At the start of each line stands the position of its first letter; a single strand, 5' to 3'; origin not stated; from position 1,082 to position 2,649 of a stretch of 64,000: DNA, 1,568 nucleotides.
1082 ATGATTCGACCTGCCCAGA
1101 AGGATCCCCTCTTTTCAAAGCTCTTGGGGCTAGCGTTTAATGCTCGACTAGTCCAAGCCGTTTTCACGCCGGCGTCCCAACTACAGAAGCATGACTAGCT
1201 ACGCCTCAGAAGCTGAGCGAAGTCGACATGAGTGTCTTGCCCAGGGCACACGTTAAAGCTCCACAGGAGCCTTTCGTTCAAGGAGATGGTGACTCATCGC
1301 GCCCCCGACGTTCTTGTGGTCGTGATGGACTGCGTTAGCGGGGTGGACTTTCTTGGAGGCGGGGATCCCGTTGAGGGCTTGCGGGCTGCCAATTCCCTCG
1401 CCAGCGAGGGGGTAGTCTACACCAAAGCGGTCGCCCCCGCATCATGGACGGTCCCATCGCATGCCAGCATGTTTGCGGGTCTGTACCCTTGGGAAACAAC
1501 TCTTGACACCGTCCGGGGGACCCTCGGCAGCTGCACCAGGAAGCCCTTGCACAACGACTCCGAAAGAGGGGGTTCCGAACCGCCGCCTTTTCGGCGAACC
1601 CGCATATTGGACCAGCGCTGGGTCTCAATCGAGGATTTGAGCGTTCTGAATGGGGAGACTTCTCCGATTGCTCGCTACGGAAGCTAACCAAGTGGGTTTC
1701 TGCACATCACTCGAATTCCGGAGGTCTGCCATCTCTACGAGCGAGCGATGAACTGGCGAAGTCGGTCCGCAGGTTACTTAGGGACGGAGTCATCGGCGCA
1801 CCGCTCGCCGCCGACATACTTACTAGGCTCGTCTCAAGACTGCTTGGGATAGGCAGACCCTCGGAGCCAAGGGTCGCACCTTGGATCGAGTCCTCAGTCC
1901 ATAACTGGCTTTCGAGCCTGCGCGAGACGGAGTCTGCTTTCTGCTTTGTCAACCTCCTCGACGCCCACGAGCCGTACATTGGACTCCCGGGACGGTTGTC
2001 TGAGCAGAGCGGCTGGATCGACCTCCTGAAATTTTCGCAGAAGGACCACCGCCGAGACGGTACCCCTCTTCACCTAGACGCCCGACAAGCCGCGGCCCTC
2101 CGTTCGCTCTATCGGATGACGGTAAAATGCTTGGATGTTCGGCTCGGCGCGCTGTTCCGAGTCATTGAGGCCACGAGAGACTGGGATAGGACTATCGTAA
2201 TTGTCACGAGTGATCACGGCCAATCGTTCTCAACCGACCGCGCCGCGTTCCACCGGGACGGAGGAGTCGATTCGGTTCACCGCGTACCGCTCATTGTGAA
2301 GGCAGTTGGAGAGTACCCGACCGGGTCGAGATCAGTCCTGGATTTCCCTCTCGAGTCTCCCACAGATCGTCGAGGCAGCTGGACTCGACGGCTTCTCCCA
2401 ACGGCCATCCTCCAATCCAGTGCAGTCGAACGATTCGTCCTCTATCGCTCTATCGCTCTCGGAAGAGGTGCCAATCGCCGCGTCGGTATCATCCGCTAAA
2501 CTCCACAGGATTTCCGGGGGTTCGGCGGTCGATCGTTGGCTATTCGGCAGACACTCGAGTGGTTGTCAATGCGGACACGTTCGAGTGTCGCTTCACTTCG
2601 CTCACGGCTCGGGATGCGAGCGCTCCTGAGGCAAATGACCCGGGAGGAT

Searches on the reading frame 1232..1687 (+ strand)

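Call 50: search_protein_families(library=pfam, proteins=[window:1232-1687:+], max_evalue=0.001)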
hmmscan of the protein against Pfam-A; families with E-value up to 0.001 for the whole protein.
window:1232-1687:+ (151 aa): 1 family
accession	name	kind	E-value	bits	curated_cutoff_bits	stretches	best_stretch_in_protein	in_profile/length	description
PF00884.28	Sulfatase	-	0.00093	19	25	0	25-88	1-64/301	Sulfatase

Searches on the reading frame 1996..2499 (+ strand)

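Call 50: search_protein_families(library=pfam, proteins=[window:1996-2499:+], max_evalue=0.001)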
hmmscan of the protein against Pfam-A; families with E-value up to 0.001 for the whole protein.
window:1996-2499:+ (167 aa): 1 family
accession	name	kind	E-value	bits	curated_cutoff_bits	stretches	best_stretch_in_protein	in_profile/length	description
PF00884.28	Sulfatase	-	4.9e-08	33.1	25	1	34-109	201-279/301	Sulfatase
